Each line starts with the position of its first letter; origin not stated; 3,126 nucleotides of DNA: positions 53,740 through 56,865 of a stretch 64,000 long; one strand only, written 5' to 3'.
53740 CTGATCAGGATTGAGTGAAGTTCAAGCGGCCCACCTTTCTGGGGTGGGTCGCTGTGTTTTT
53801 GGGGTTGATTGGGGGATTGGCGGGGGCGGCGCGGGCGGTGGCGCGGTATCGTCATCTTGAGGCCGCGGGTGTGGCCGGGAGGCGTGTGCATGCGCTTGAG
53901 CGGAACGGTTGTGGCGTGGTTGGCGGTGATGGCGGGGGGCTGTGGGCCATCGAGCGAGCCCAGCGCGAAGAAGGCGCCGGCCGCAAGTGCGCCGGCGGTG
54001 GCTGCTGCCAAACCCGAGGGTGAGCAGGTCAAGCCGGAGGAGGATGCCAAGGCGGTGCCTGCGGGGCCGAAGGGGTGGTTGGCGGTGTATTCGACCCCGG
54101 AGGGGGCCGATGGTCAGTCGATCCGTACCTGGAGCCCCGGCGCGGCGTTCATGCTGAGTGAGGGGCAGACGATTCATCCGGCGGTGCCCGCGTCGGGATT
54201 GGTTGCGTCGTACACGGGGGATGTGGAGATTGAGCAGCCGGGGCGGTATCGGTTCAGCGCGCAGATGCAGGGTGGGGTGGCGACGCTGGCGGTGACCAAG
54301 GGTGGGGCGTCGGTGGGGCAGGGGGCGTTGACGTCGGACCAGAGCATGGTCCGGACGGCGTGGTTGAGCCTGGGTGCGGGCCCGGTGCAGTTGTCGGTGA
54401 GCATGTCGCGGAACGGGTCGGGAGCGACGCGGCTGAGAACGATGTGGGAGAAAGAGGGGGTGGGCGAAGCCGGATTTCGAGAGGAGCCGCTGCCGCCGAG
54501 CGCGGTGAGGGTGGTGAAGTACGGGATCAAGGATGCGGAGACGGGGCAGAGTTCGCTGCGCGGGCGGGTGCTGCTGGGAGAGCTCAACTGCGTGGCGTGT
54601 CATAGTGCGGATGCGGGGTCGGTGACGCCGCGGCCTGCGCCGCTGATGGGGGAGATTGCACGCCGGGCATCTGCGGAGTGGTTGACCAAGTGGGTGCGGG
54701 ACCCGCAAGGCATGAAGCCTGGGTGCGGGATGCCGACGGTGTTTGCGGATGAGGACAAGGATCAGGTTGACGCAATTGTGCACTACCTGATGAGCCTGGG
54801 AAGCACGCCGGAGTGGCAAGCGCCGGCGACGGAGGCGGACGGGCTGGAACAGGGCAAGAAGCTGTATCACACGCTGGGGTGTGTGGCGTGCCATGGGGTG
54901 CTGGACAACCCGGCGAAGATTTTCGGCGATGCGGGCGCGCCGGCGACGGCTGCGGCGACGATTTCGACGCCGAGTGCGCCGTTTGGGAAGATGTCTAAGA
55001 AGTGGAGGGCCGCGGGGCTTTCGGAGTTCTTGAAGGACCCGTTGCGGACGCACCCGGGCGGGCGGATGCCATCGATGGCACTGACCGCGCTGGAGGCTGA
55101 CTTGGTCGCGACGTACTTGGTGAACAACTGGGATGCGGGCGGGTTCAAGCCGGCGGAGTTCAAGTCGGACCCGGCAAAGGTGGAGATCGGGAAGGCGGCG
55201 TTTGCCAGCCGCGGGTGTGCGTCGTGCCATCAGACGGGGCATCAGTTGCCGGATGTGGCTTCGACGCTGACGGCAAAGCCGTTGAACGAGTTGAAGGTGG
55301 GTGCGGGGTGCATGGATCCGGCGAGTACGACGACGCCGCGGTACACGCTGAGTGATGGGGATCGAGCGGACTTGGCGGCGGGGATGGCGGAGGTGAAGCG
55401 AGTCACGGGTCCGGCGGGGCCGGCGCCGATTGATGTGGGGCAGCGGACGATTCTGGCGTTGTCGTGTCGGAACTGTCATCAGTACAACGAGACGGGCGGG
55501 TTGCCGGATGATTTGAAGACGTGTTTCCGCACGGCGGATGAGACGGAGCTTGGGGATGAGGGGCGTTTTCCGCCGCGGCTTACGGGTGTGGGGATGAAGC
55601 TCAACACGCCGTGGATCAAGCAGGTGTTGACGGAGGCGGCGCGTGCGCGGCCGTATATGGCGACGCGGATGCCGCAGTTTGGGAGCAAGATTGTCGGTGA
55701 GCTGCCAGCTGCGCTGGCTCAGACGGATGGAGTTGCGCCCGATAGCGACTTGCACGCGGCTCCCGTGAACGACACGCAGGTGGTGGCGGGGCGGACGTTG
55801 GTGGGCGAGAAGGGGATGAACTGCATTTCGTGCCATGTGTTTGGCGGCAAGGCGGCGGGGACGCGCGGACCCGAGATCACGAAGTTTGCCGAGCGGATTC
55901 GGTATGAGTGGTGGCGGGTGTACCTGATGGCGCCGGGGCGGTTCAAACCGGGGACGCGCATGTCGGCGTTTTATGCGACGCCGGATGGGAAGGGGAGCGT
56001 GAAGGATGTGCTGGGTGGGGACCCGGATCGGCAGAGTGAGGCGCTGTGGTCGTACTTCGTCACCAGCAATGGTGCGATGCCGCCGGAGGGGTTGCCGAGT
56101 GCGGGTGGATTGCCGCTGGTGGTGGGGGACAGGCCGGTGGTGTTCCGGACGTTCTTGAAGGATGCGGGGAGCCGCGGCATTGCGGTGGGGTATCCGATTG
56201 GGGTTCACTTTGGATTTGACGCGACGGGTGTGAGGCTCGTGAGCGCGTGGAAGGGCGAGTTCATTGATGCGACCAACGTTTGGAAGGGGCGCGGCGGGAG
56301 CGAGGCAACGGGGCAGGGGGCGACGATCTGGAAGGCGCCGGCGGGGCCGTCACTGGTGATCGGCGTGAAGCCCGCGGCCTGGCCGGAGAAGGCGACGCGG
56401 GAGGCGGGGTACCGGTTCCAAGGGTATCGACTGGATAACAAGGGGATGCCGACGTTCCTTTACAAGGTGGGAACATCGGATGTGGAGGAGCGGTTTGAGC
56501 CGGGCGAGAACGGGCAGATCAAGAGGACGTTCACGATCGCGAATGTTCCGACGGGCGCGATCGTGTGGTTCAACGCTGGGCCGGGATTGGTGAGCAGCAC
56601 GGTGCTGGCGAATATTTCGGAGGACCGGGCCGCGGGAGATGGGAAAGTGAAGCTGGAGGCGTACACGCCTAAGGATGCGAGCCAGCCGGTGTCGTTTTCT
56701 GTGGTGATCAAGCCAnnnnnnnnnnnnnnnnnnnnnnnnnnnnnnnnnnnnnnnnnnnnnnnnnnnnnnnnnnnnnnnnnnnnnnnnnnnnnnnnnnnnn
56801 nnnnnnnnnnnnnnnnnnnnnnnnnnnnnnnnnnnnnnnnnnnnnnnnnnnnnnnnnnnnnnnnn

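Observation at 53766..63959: Terminator-bracketed 10-kb unit of five exported proteins: 5-haem cytochrome c, two PA14/propeller paralogs and two dockerin-tailed proteins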

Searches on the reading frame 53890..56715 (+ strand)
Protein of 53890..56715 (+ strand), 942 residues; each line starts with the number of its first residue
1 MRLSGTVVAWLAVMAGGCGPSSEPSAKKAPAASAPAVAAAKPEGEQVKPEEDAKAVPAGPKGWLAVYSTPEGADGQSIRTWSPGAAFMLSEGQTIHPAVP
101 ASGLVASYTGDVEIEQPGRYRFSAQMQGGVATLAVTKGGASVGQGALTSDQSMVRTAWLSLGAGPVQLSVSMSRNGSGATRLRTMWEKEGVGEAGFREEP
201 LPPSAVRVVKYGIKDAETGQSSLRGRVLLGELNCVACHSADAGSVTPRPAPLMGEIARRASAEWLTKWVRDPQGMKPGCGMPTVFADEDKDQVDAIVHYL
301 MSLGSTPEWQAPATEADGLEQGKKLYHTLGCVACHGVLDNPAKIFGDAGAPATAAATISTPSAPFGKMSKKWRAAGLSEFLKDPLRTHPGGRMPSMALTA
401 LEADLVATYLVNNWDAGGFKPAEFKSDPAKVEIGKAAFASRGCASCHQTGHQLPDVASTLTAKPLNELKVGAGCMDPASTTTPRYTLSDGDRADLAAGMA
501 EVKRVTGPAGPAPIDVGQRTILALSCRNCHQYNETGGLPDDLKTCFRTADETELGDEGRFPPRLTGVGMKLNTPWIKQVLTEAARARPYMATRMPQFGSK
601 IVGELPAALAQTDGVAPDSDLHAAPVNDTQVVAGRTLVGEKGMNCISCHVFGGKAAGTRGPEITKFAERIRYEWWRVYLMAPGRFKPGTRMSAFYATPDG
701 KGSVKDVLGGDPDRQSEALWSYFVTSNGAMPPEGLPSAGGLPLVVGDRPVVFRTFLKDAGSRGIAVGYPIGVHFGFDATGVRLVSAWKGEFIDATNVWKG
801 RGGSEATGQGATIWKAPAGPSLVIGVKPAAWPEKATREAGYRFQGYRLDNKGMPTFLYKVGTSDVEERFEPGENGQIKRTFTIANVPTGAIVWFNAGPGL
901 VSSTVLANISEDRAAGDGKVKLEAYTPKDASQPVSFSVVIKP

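Call 6: search_protein_families(library=pfam, proteins=[window:53890-56715:+], max_evalue=0.01)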
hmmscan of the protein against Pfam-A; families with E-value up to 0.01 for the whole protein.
window:53890-56715:+ (942 aa): 6 families
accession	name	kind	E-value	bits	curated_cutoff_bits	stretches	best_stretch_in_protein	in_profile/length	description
PF00034.26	Cytochrom_C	-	3.4e-28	99.2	21.3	2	224-303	3-89/90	Cytochrome c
PF13442.11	Cytochrome_CBB3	-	6.1e-14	52.5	27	0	319-409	3-67/68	Cytochrome C oxidase, cbb3-type, subunit III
PF14522.11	Cytochrome_C7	-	0.00081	19.6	24.8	0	226-240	43-50/67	Cytochrome c7 and related cytochrome c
PF20601.3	DUF6797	-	0.0018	19.5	24.9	1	776-867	3-96/96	Domain of unknown function (DUF6797)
PF14537.11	Cytochrom_c3_2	-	0.0023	18.8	25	0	437-467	23-53/79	Cytochrome c3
PF03150.19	CCP_MauG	-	0.0054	17.8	25.6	0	441-458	22-39/149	Di-haem cytochrome c peroxidase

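Call 7: search_protein_families(library=ncbifam, proteins=[window:53890-56715:+], max_evalue=0.01)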
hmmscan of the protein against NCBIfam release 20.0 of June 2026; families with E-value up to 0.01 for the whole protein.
window:53890-56715:+ (942 aa): 15 families
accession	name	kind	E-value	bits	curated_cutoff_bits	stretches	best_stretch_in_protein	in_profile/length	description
TIGR04485.1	thiosulf_SoxX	equivalog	2e-19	70.1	61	2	233-303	4-78/78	sulfur oxidation c-type cytochrome SoxX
TIGR00782.1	ccoP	equivalog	4.5e-13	49.1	179.95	1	231-336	115-219/285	cytochrome-c oxidase, cbb3-type subunit III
NF045773.1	cytochro_C550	exception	1e-08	35.1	125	0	643-670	58-83/118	cytochrome c550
NF050122.1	bc1_QcrC_actin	exception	1.7e-08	34.1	200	1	230-339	48-155/253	cytochrome bc1 complex diheme cytochrome c subunit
NF040971.1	cytc_ExtS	equivalog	3e-08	33.2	100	0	220-405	76-257/262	selenite/tellurite reduction operon c-type cytochrome lipoprotein ExtS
NF045774.1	cytochro_C551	exception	5e-06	26.4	118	0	231-278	47-91/110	cytochrome c551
NF049874.1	PdsA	exception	1.6e-05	24.9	330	0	411-462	99-151/198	periplasmic diheme shuttle PdsA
TIGR02603.1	CxxCH_TIGR02603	domain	3.6e-05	23.8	68.15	0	633-682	5-50/134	putative heme-binding domain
TIGR04484.1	thiosulf_SoxA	equivalog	0.00041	19.7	110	0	520-533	120-133/212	sulfur oxidation c-type cytochrome SoxA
NF011054.0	PRK14486.1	equivalog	0.0013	18.3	447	0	288-336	171-231/294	putative bifunctional cbb3-type cytochrome c oxidase subunit II/cytochrome c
NF041895.1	choice_anch_V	domain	0.0015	18.6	42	0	439-459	23-44/150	choice-of-anchor V domain-containing protein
TIGR04494.1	c550_PedF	equivalog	0.0016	18.3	122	0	426-450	46-69/133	cytochrome c-550 PedF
NF040606.1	CytoC_perox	subfamily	0.0019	17.5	150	0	299-343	276-321/524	di-heme-cytochrome C peroxidase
NF045930.1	Cytc6PetJCyano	equivalog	0.0043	17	135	0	432-467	29-63/110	cytochrome c6 PetJ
NF043008.1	Cyt550_Brdyrhiz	equivalog_domain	0.0086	16.2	240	0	310-395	18-105/131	cytochrome c-550 CycA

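Call 9: search_solved_structures(query=window:53890-56715:+, max_evalue=0.1)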
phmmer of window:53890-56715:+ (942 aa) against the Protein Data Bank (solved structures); distinct sequences matched with E-value up to 0.1: 3.
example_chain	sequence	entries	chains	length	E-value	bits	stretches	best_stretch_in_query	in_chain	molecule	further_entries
2yev_B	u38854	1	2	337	0.0001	23.9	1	225-303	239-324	CYTOCHROME C OXIDASE SUBUNIT 2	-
6btm_A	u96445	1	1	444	0.0074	17.7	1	207-281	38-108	Alternative Complex III subunit A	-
9l08_A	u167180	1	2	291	0.0094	17.4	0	427-450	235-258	Covalently Connected Cytochrome c555 trimer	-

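Call 35: find_homologous_proteins(query=window:53890-56715:+, max_evalue=0.00001)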
Query window:53890-56715:+ (942 aa): 261 proteins with E <= 0.00001 among 8000 candidates; the best 120 are listed.
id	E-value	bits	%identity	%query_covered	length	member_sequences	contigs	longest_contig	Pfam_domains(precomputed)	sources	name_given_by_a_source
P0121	0.0e+0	2060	96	100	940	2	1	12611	PF13442.12,PF00034.27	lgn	-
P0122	0.0e+0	1735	79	100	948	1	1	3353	PF13442.12,PF00034.27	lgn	-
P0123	0.0e+0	1612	73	100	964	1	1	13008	PF13442.12,PF00034.27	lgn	-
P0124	0.0e+0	1378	64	98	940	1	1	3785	PF20601.4,PF13442.12,PF00034.27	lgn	-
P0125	0.0e+0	1294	61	99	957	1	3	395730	PF13442.12,PF00034.27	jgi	jgi:mono/diheme cytochrome c family protein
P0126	0.0e+0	1272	61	100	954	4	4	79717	PF20601.4,PF13442.12,PF00034.27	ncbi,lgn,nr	ncbi:MAG: c-type cytochrome [Phycisphaeraceae bacterium]|nr:c-type cytochrome [Phycisphaeraceae bact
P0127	0.0e+0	1269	60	98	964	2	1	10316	PF20601.4,PF13442.12,PF00034.27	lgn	-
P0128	0.0e+0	1237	60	98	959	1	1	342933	PF13442.12,PF00034.27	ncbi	-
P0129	0.0e+0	1147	58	94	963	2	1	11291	PF13442.12,PF00034.27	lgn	-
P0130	1.8e-285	968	51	99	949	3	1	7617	PF13442.12,PF00034.27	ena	-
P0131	2.6e-284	964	52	95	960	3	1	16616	PF09699.16,PF13442.12,PF00034.27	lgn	-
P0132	5.4e-284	963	52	97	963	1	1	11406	PF02433.21,PF13442.12,PF00034.27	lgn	-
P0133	6.4e-282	956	51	96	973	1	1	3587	PF13442.12,PF00034.27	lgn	-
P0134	2.8e-278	944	53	91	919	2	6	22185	PF02433.21,PF13442.12,PF00034.27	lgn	-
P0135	4.6e-270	917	51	91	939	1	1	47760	PF02433.21,PF13442.12,PF00034.27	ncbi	ncbi:MAG: c-type cytochrome [Phycisphaerales bacterium]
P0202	1.6e-125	439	39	54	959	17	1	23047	PF07691.18,PF02433.21,PF13442.12,PF00034.27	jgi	jgi:cytochrome c2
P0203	6.4e-125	437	39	50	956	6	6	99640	PF07691.18,PF02433.21,PF13442.12,PF00034.27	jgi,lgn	-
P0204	3.5e-124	434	39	50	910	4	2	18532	PF07691.18,PF02433.21,PF13442.12,PF00034.27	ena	-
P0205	5.0e-124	434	36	52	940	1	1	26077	PF07691.18,PF13442.12,PF00034.27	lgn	-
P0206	4.1e-123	431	37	54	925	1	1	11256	PF07691.18,PF13442.12,PF00034.27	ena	-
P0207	1.1e-122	429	38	54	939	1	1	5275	PF07691.18,PF02433.21,PF13442.12,PF00034.27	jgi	jgi:mono/diheme cytochrome c family protein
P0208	1.2e-122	429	38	54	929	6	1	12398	PF07691.18,PF13442.12,PF00034.27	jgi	-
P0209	5.9e-122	427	38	51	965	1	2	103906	PF07691.18,PF13442.12,PF00034.27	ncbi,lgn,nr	ncbi:MAG: cytochrome c1 [Planctomycetota bacterium]|nr:MAG: cytochrome c1 [Planctomycetota bacterium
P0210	6.6e-122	427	39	49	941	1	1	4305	PF07691.18,PF13442.12,PF00034.27,PF22113.2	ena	-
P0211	9.3e-122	426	36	51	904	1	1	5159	PF07691.18,PF13442.12,PF00034.27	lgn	-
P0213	1.6e-120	422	41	51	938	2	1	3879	PF07691.18,PF02433.21,PF13442.12,PF00034.27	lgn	-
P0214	1.1e-119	419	36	51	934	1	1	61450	PF07691.18,PF02433.21,PF13442.12,PF00034.27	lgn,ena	-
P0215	4.6e-119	417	38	51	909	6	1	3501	PF07691.18,PF02433.21,PF13442.12,PF00034.27,PF14522.12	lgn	-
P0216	3.4e-118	414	39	53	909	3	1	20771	PF20601.4,PF07691.18,PF02433.21,PF13442.12,PF00034.27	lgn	-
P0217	3.9e-118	414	37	55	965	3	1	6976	PF07691.18,PF13442.12,PF00034.27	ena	-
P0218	1.2e-117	413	38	51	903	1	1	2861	PF09699.16,PF07691.18,PF06537.17,PF13442.12,PF00034.27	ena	-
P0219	1.2e-117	413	31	72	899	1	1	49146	PF07691.18,PF02433.21,PF13442.12,PF00034.27,PF14522.12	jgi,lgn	-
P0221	7.0e-117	410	38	53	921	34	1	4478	PF07691.18,PF02433.21,PF13442.12,PF00034.27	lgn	-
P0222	7.1e-117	410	38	51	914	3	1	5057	PF07691.18,PF02433.21,PF13442.12,PF00034.27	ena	-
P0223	9.4e-117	410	37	52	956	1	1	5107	PF07691.18,PF02433.21,PF13442.12,PF00034.27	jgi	jgi:cytochrome c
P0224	1.2e-116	409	39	53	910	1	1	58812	PF07691.18,PF13442.12,PF00034.27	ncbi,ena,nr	ncbi:MAG: cytochrome c1 [Proteobacteria bacterium]|nr:cytochrome c1 [Pseudomonadota bacterium]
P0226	2.3e-116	408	37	50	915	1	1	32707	PF07691.18,PF13442.12,PF00034.27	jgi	jgi:mono/diheme cytochrome c family protein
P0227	3.9e-116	408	38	53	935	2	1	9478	PF07691.18,PF02433.21,PF13442.12,PF00034.27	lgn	-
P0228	4.1e-116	408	35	54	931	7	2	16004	PF07691.18,PF13442.12,PF00034.27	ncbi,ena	-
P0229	4.7e-116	407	37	50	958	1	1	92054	PF07691.18,PF13442.12,PF00034.27,PF14522.12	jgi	jgi:mono/diheme cytochrome c family protein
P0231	8.1e-116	407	37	50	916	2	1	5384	PF07691.18,PF02433.21,PF13442.12,PF00034.27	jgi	-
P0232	1.0e-115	406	39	53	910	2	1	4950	PF07691.18,PF02433.21,PF13442.12,PF00034.27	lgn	-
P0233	2.9e-115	405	37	50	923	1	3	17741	PF20601.4,PF07691.18,PF13442.12,PF00034.27,PF14522.12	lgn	-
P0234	3.2e-115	405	37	53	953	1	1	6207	PF07691.18,PF13442.12,PF00034.27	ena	-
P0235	5.0e-115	404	36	53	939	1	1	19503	PF07691.18,PF13442.12,PF00034.27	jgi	-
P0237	1.6e-114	402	34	55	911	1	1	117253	PF07691.18,PF13442.12,PF00034.27,PF14522.12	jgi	-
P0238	1.9e-114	402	38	51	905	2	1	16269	PF20601.4,PF07691.18,PF13442.12,PF00034.27,PF14522.12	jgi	-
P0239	1.2e-113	399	32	70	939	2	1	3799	PF07691.18,PF13442.12,PF00034.27,PF14522.12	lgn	-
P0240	1.4e-113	399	37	49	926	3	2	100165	PF07691.18,PF06537.17,PF13442.12,PF00034.27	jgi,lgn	-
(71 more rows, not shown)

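Call 47: predict_structure(alignment_id=A2)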
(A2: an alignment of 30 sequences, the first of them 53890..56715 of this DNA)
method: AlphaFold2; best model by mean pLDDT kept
length: 942 residues; sequences in the alignment: 30
mean_pLDDT: 85.2   pTM: 0.74
mean pLDDT of the five models: 85.2, 84.3, 83.1, 82.8, 82.5
residues with pLDDT >= 90: 488; 70-90: 345; 50-70: 55; < 50: 54
segments of 3 or more residues with pLDDT < 50: 1-52
pLDDT, mean of each block of 10 residues (from residue 1): 33 36 35 35 39 69 93 72 96 93 95 96 97 96 96 97 97 95 95 86 95 97 96 88 86 89 94 91 87 95 82 90 93 90 74 59 90 93 90 91 96 89 92 95 90 86 87 84 88 94 78 94 91 89 85 75 91 92 81 88 93 89 82 90 86 78 91 91 82 80 90 93 83 70 83 86 89 90 89 70 62 88 90 86 93 94 95 86 94 89 90 71 89 93 84
secondary structure, 60 per line:
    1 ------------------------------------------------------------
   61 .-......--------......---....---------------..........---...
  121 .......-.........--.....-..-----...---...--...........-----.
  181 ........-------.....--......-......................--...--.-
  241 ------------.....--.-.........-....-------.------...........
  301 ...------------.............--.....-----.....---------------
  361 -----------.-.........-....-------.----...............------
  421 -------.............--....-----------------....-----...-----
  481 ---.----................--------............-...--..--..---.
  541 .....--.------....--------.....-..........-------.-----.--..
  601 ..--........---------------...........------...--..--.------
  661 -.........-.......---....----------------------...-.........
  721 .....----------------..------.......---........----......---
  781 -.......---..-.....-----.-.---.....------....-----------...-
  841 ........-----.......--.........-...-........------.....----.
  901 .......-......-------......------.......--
elements in order (helices of 4 or more, strands of 3 or more residues): E63-68 E77-82 E86-89 E105-114 E118-127 E129-137 E140-144 E153-155 E159-161 E164-174 E180-188 E196-200 E206-208 H210-231 H253-257 H262-270 H272-275 H290-303 H316-328 H331-335 H341-345 H374-382 H384-387 H400-414 H428-440 H443-446 H489-504 H513-524 H540-545 H555-558 H567-570 H573-582 H599-602 H605-612 H628-638 H663-669 H672-678 H682-685 H712-725 E750-756 E760-767 E772-777 E782-788 H795-799 E811-815 E822-825 E841-848 E854-860 E863-871 E877-884 E891-895 E900-907 E909-914 E922-927 E934-940

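Call 54: fold_search(model_id=the predicted structure, library=pdb)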
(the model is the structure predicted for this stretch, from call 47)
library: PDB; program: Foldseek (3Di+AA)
matches with E <= 10: 1239; with E <= 0.001: 26
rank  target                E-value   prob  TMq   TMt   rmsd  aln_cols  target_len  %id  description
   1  4af9_A                3.5e-05  1.00  0.13  0.47   5.9       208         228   10  Crystal Structure of Epithelial Adhesin 1 A domain (Epa1A) from Candida glabrata in complex with Galb1-3Glc (released 2012-10-17)
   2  4cou_A                4.7e-05  1.00  0.13  0.46   6.4       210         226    8  Crystal Structure of Epithelial Adhesin 6 A domain (Epa6A) from Candida glabrata in complex with Lactose (released 2015-02-18)
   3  4d3w_A                5.4e-05  1.00  0.12  0.41   6.5       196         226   12  Crystal Structure of Epithelial Adhesin 1 A domain (Epa1A) from Candida glabrata in complex with the T-antigen (Galb1- (released 2015-07-01)
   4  4afa_A                6.2e-05  1.00  0.14  0.50   5.4       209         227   10  Crystal Structure of subtype-switched Epithelial Adhesin 1 to 2 A domain (Epa1to2A) from Candida glabrata in complex w (released 2012-10-17)
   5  4cov_A                8.6e-05  1.00  0.14  0.50   5.2       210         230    8  Crystal Structure of Epithelial Adhesin 6 A domain (Epa6A) from Candida glabrata in complex with Gala1-3Gal (released 2015-02-18)
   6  4afc_A                9.5e-05  1.00  0.13  0.47   6.0       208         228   10  Crystal Structure of subtype-switched Epithelial Adhesin 1 to 6 A domain (Epa1to6A) from Candida glabrata in complex w (released 2012-10-17)
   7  4asl_A                9.5e-05  1.00  0.13  0.46   6.2       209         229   10  Structure of Epa1A in complex with the T-antigen (Gal-b1-3- GalNAc) (released 2012-10-17)
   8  6qdi                  9.9e-05  1.00  0.14  0.41   9.4       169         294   17  anti-sigma factor domain-containing protein from Clostridium clariflavum (released 2019-06-12)
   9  6m8m                  1.0e-04  1.00  0.13  0.58   4.7       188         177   16  PA14 sugar-binding domain from RTX adhesin (released 2019-09-04)
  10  6y9j_A                1.0e-04  1.00  0.13  0.47   6.0       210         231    8  Crystal Structure of subtype-switched Epithelial Adhesin 1 to 9 A domain (Epa1-CBL2Epa9) from Candida glabrata in comp (released 2020-07-22)
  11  4afb                  1.3e-04  1.00  0.13  0.47   6.0       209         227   10  Crystal Structure of subtype-switched Epithelial Adhesin 1 to 3 A domain (Epa1to3A) from Candida glabrata in complex wit (released 2012-10-17)
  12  4coy_A                2.4e-04  1.00  0.14  0.51   4.9       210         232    8  Crystal Structure of Epithelial Adhesin 6 A domain (Epa6A) from Candida glabrata in complex with Galb1-4GlcNAc (released 2015-02-18)
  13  6x8a_A                3.1e-04  1.00  0.12  0.54   4.7       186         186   12  Sucrose-bound structure of Marinomonas primoryensis PA14 carbohydrate-binding domain (released 2021-06-02)
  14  6x7z                  3.2e-04  1.00  0.12  0.55   4.7       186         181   12  Inositol-bound structure of Marinomonas primoryensis PA14 carbohydrate-binding domain (released 2021-06-02)
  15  6x8d                  3.6e-04  1.00  0.13  0.56   4.5       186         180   12  Arabinose-bound structure of Marinomonas primoryensis PA14 carbohydrate-binding domain (released 2021-06-02)
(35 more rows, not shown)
